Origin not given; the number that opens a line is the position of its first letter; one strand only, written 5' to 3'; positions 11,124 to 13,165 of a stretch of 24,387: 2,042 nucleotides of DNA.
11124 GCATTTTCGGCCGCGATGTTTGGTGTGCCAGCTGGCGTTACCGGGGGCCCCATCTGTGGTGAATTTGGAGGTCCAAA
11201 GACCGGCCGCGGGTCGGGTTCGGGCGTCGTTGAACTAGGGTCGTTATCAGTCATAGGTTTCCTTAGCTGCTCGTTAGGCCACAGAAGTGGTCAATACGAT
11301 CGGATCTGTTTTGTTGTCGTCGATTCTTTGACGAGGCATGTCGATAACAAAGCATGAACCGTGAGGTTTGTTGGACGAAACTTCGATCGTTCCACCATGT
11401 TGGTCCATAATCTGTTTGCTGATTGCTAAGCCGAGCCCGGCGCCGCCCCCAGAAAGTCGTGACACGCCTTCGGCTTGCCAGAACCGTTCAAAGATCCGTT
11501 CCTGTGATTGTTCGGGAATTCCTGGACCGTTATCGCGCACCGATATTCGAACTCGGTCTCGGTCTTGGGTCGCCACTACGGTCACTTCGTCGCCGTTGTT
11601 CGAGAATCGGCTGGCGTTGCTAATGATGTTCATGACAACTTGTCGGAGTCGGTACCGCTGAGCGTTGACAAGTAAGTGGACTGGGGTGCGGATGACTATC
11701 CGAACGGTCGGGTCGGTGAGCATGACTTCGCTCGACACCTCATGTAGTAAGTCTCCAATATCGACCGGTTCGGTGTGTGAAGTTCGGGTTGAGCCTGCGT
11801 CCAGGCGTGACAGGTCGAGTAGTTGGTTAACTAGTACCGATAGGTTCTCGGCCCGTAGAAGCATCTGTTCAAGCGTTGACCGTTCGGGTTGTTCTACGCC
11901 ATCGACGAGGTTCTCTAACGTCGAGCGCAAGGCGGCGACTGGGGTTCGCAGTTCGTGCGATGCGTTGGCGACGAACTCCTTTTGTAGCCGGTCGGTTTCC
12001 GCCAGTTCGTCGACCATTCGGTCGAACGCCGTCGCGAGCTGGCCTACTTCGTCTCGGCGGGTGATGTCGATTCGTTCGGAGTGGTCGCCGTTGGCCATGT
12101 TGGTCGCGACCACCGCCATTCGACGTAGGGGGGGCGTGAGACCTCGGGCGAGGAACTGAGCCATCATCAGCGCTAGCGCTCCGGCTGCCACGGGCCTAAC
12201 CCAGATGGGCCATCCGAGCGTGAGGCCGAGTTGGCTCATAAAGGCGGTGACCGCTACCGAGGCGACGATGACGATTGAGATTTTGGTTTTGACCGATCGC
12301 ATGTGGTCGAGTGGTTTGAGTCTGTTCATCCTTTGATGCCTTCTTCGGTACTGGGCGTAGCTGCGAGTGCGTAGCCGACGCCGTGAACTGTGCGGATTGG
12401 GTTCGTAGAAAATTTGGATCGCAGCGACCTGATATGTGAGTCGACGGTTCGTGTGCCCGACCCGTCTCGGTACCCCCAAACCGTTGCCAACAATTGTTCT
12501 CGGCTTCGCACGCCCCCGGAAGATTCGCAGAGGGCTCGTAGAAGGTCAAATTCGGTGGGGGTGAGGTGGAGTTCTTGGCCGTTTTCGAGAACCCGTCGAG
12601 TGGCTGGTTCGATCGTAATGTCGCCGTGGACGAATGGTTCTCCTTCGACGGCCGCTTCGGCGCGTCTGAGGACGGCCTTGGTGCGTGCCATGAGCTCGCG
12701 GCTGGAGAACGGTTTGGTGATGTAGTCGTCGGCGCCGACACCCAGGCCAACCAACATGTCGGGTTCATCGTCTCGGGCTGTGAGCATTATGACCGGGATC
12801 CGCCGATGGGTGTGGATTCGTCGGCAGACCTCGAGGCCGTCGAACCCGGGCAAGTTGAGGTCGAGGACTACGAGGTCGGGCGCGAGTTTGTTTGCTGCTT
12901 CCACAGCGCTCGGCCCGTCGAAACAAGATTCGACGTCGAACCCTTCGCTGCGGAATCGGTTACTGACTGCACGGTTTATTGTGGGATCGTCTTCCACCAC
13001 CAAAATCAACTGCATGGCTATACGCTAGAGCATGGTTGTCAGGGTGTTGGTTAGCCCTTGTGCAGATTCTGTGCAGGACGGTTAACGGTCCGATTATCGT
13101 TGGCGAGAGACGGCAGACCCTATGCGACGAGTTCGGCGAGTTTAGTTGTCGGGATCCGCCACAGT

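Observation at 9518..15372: Envelope-sensing module: beta-propeller lipoprotein, response regulator, intramembrane-sensing kinase and Pro-rich polytopic membrane protein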

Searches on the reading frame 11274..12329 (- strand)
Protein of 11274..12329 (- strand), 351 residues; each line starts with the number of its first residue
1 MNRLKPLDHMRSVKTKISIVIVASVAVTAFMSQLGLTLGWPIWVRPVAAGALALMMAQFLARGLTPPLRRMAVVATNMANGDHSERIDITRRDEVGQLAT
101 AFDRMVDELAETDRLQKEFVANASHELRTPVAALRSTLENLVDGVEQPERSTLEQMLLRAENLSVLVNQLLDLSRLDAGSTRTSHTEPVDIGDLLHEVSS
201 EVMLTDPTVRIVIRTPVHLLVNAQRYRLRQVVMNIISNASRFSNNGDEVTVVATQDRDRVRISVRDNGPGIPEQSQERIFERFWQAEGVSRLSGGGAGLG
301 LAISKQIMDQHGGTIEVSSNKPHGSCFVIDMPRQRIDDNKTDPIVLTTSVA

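Call 4: search_protein_families(library=pfam, proteins=[window:11274-12329:-], max_evalue=0.01)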
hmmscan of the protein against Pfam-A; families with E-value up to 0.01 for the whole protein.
window:11274-12329:- (351 aa): 5 families
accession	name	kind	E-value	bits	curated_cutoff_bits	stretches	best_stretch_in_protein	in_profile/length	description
PF02518.31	HATPase_c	-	2.4e-30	105.6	26.4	1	226-334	4-110/111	Histidine kinase-, DNA gyrase B-, and HSP90-like ATPase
PF00512.31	HisKA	-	3.2e-15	56.4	26.9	1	116-179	2-66/66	His Kinase A (phospho-acceptor) domain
PF00672.30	HAMP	-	2.5e-14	53.8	25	1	59-110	1-52/53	HAMP domain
PF13581.12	HATPase_c_2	-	2.2e-06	28.2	27.4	1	226-316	30-113/127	Histidine kinase-like ATPase domain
PF13589.12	HATPase_c_3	-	0.0073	16.8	25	0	226-285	1-58/137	Histidine kinase-, DNA gyrase B-, and HSP90-like ATPase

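Call 5: search_protein_families(library=ncbifam, proteins=[window:11274-12329:-], max_evalue=0.01)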
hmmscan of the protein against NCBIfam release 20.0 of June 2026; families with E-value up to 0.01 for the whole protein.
window:11274-12329:- (351 aa): 99 families (the best 25 are shown)
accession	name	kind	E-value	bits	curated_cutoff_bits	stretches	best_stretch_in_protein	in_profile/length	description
NF033092.0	HK_WalK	equivalog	1.3e-63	215.5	725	2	110-332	366-593/594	cell wall metabolism sensor histidine kinase WalK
NF046044.1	PnpS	equivalog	1.2e-57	195.7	400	1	108-332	162-390/390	two-component system histidine kinase PnpS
NF012163.2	BaeS_SmeS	equivalog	5.2e-57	193.8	500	1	43-324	167-448/457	sensor histidine kinase efflux regulator BaeS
NF007837.0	PRK10549.1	equivalog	1.6e-55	188.7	603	1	49-335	173-460/466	envelope stress sensor histidine kinase BaeS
TIGR02966.1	phoR_proteo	equivalog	2.3e-54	184.7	334.2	1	82-330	82-332/333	phosphate regulon sensor histidine kinase PhoR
NF040691.1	MtrAB_MtrB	equivalog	2.8e-52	178.4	450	1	53-346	201-505/507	MtrAB system histidine kinase MtrB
TIGR01386.1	cztS_silS_copS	subfamily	5.4e-47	160.8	292.55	1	13-332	139-457/457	heavy metal sensor histidine kinase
NF008312.0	PRK11100.1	equivalog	4.1e-45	154.5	356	1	48-334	190-475/477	two-component system sensor histidine kinase CreC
NF047874.1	MASE3_PAS_HK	subfamily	6.7e-44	150.7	560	1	88-341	374-633/655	MASE3 domain-containing sensor histidine kinase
NF041735.1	hist_kin_RppB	equivalog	3.6e-43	148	400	1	114-332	214-438/438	two-component system sensor histidine kinase RppB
NF012226.0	AdeS_HK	equivalog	2.1e-42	145.6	500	1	49-332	69-352/353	two-component sensor histidine kinase AdeS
TIGR02956.1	TMAO_torS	equivalog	2.1e-42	145.3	676.5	1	112-338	460-687/967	TMAO reductase system sensor histidine kinase/response regulator TorS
NF007898.0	PRK10604.1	equivalog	9e-42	143.7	478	1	62-335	158-425/433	two-component system sensor histidine kinase RstB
NF041880.1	EPS_EpsF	equivalog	3e-41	141.4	900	1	104-329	262-489/492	response regulator EpsF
NF045900.1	HisKinCpxALeg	equivalog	7.2e-41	140.3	800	1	47-331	159-449/451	two-component system sensor histidine kinase CpxA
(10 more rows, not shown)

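Call 72: find_homologous_proteins(query=window:11274-12329:-, max_evalue=1e-40)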
Query window:11274-12329:- (351 aa): 1853 proteins with E <= 1e-40 among 8000 candidates; the best 120 are listed.
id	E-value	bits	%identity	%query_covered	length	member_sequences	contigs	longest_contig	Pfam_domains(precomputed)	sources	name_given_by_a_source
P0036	5.7e-223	757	100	100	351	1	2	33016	PF00672.31,PF13581.13,PF02518.32,PF00512.32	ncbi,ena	-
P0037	1.1e-179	615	81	100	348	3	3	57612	PF00672.31,PF13581.13,PF02518.32,PF00512.32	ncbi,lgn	-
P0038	1.9e-149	515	71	96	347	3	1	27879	PF00672.31,PF02518.32,PF00512.32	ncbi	-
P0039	1.3e-128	447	63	94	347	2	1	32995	PF00672.31,PF26769.1,PF13581.13,PF02518.32,PF00512.32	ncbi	-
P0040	1.7e-127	443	60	95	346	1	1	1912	PF00672.31,PF26769.1,PF13581.13,PF02518.32,PF00512.32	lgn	-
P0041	8.2e-126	438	61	95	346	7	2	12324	PF00672.31,PF26769.1,PF13581.13,PF02518.32,PF00512.32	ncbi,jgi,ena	jgi:signal transduction histidine kinase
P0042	5.1e-125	435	60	94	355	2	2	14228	PF00672.31,PF13581.13,PF02518.32,PF00512.32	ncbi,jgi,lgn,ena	jgi:signal transduction histidine kinase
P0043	6.1e-125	435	61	95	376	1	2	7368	PF00672.31,PF26769.1,PF13581.13,PF02518.32,PF00512.32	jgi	jgi:signal transduction histidine kinase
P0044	1.5e-124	434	62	94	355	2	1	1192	PF00672.31,PF02518.32,PF00512.32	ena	-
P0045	1.5e-124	434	60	94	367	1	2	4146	PF00672.31,PF13581.13,PF02518.32,PF00512.32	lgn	-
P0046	4.7e-124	432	59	94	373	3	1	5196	PF00672.31,PF13581.13,PF02518.32,PF00512.32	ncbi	-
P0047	5.1e-124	432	60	94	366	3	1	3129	PF00672.31,PF13581.13,PF02518.32,PF00512.32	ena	-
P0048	5.3e-124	432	59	95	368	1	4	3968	PF00672.31,PF13581.13,PF02518.32,PF00512.32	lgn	-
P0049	7.6e-124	431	59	95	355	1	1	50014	PF00672.31,PF13581.13,PF02518.32,PF00512.32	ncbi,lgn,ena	-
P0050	9.4e-124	431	60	96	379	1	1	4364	PF00672.31,PF02518.32,PF00512.32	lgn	-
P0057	4.4e-122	426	58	97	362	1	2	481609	PF00672.31,PF13581.13,PF02518.32,PF00512.32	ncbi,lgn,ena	-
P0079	1.9e-116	407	58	95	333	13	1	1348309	PF00672.31,PF13581.13,PF02518.32,PF00512.32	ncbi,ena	-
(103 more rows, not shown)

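Call 73: find_encoding_contigs(protein=P0038, flank=9000, max_places=1)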
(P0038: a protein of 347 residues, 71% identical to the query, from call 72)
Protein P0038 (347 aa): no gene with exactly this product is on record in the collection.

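Call 74: find_encoding_contigs(protein=P0039, flank=9000, max_places=1)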
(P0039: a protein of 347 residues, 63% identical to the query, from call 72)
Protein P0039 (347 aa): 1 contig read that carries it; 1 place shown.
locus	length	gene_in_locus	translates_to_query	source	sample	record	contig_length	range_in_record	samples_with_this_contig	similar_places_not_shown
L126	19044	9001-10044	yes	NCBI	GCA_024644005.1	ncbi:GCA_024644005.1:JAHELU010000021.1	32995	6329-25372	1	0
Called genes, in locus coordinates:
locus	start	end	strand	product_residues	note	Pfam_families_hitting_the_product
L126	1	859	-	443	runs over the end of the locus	PF02878:PGM_PMM_I, PF02879:PGM_PMM_II, PF02880:PGM_PMM_III, PF00408:PGM_PMM_IV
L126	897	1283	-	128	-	PF00380:Ribosomal_S9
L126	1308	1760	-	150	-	PF00572:Ribosomal_L13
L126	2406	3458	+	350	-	-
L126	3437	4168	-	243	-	PF01416:PseudoU_synth_1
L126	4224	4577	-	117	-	PF01196:Ribosomal_L17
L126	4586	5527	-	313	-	PF01193:RNA_pol_L, PF01000:RNA_pol_A_bac, PF03118:RNA_pol_A_CTD, PF26169:HHH_XRCC3_RpoA (faint)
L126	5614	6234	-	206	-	PF00163:Ribosomal_S4, PF01479:S4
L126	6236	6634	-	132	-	PF00411:Ribosomal_S11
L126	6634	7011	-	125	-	PF00416:Ribosomal_S13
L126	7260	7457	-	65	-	PF01176:eIF-1a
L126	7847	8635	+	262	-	PF00072:Response_reg, PF00486:Trans_reg_C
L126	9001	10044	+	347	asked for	PF00672:HAMP, PF26769:HAMP_PhoQ (weak), PF13581:HATPase_c_2 (faint), PF00512:HisKA, PF02518:HATPase_c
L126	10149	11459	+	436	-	PF07690:MFS_1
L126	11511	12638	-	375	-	PF06224:AlkZ-like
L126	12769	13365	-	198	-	PF13671:AAA_33 (weak), PF00406:ADK, PF13207:AAA_17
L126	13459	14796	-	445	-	PF00344:SecY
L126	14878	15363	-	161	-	PF00828:Ribosomal_L27A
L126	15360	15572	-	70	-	PF00327:Ribosomal_L30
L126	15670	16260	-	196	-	PF00333:Ribosomal_S5, PF03719:Ribosomal_S5_C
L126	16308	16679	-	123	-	PF00861:Ribosomal_L18p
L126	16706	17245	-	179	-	PF00347:Ribosomal_L6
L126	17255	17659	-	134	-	PF00410:Ribosomal_S8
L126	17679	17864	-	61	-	PF00253:Ribosomal_S14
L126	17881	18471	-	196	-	PF00281:Ribosomal_L5, PF00673:Ribosomal_L5_C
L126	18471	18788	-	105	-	PF00467:KOW (weak), PF17136:ribosomal_L24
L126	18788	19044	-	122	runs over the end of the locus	PF00238:Ribosomal_L14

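Call 75: find_encoding_contigs(protein=P0057, flank=9000, max_places=1)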
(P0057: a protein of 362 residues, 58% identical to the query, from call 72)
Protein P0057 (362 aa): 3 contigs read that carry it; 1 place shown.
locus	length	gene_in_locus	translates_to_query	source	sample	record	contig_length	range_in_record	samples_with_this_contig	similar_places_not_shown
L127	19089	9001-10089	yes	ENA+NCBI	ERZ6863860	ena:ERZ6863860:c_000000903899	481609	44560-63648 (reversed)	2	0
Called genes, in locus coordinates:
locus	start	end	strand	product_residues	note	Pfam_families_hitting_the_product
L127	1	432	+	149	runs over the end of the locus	PF04039:MnhB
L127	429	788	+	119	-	PF00420:Oxidored_q2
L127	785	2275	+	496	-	PF00361:Proton_antipo_M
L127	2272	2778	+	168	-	PF01899:MNHE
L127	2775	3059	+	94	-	PF04066:MrpF_PhaF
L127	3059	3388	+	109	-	PF03334:PhaG_MnhG_YufB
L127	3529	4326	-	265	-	PF01416:PseudoU_synth_1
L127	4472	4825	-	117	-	PF01196:Ribosomal_L17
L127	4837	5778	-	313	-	PF01193:RNA_pol_L, PF01000:RNA_pol_A_bac, PF03118:RNA_pol_A_CTD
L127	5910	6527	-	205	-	PF00163:Ribosomal_S4, PF01479:S4, PF13275:S4_2 (faint)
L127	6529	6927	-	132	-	PF00411:Ribosomal_S11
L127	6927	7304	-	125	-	PF00416:Ribosomal_S13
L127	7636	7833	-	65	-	PF01176:eIF-1a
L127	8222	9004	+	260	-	PF00072:Response_reg, PF00486:Trans_reg_C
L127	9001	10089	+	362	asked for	PF00672:HAMP, PF00512:HisKA, PF02518:HATPase_c, PF13581:HATPase_c_2 (faint)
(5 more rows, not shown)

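Call 76: find_encoding_contigs(protein=P0079, flank=9000, max_places=1)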
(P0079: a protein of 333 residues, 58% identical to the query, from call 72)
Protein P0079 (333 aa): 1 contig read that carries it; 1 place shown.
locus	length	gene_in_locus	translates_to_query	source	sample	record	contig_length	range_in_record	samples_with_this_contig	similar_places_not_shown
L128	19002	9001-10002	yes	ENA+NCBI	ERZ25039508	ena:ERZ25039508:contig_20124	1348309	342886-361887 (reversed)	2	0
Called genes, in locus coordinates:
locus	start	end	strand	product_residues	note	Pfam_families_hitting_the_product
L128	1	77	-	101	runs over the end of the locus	PF02879:PGM_PMM_II (weak), PF02880:PGM_PMM_III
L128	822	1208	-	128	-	PF00380:Ribosomal_S9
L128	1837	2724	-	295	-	-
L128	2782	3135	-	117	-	PF01196:Ribosomal_L17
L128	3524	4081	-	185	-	PF01193:RNA_pol_L, PF01000:RNA_pol_A_bac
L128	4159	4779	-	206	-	PF00163:Ribosomal_S4, PF01479:S4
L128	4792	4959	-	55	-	PF00411:Ribosomal_S11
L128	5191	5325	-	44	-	PF00416:Ribosomal_S13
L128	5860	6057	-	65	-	PF01176:eIF-1a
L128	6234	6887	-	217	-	PF01965:DJ-1_PfpI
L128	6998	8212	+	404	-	PF05977:MFS_3, PF07690:MFS_1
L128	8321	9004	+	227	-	PF00072:Response_reg, PF00486:Trans_reg_C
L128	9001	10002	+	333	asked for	PF00672:HAMP, PF00512:HisKA, PF02518:HATPase_c, PF13581:HATPase_c_2 (weak)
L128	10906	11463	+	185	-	PF13687:DUF4153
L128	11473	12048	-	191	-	PF00406:ADK, PF13207:AAA_17, PF13671:AAA_33 (weak)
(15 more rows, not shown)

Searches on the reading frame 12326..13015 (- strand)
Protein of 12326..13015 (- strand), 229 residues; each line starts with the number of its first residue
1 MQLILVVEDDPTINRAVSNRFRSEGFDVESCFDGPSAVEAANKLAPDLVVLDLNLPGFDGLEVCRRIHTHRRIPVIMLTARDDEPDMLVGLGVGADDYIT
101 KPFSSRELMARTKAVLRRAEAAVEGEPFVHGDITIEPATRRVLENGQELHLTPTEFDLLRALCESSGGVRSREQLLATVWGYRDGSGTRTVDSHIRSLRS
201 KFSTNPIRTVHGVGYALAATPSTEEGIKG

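Call 4: search_protein_families(library=pfam, proteins=[window:12326-13015:-], max_evalue=0.01)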
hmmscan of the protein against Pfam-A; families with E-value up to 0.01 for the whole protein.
window:12326-13015:- (229 aa): 2 families
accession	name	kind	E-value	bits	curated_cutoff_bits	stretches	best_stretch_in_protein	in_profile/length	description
PF00072.30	Response_reg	-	7.6e-31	107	30.2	1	4-112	1-110/111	Response regulator receiver domain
PF00486.34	Trans_reg_C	-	7.5e-23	80.8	26.2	1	146-217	1-77/77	Transcriptional regulatory protein, C terminal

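Call 5: search_protein_families(library=ncbifam, proteins=[window:12326-13015:-], max_evalue=0.01)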
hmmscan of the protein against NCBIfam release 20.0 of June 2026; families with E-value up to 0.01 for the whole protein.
window:12326-13015:- (229 aa): 99 families (the best 25 are shown)
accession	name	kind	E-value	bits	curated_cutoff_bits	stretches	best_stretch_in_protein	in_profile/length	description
NF040689.1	MtrAB_MtrA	equivalog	1.3e-65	220.8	300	1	4-216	1-217/219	MtrAB system response regulator MtrA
TIGR02154.1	PhoB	equivalog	1.3e-63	214.4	296.2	1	3-217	4-225/226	phosphate regulon transcriptional regulator PhoB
NF008296.0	PRK11083.1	equivalog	1.7e-60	204.3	273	1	2-218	4-226/228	two-component system response regulator CreB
NF041733.1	resp_reg_CseB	equivalog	2.3e-58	197.3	350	1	4-218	3-227/228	two-component system response regulator CseB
NF040534.1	resp_reg_YycF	equivalog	6.9e-56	189.1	340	1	4-217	3-227/231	response regulator YycF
NF045944.1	ResRegRpaBCyano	equivalog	2.5e-54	184.1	330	1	5-217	1-227/229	response regulator transcription factor RpaB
NF007982.1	PRK10710.1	equivalog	7.1e-51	173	380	1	2-219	8-229/235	envelope stress response regulator BaeR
NF033117.2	vanR_ACDEGLN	exception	5.3e-49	166.8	350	1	4-217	1-225/226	VanR-ABDEGLN family response regulator transcription factor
NF041209.1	resp_regPieR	equivalog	2.1e-46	158.4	450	1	4-218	3-228/231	two component system response regulator PieR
NF053854.1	RespRegPhoBBctds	equivalog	9.1e-46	156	270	1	4-217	1-224/225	two-component system response regulator PhoB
NF008034.0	PRK10766.1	equivalog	1.2e-45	155.8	275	1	3-219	4-228/231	two-component system response regulator TorR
TIGR01387.1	cztR_silR_copR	subfamily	2.9e-45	154.6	279.2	1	4-217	1-218/218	heavy metal response regulator transcription factor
NF007546.0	PRK10161.1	equivalog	3.1e-45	154.5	471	1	3-218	4-226/229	phosphate response regulator transcription factor PhoB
NF007928.2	PRK10643.1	equivalog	8.5e-45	153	330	1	4-217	3-216/216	two-component system response regulator PmrA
NF007005.1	PRK09468.1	equivalog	1.7e-44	152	331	1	3-217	5-231/237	osmolarity response regulator transcription factor OmpR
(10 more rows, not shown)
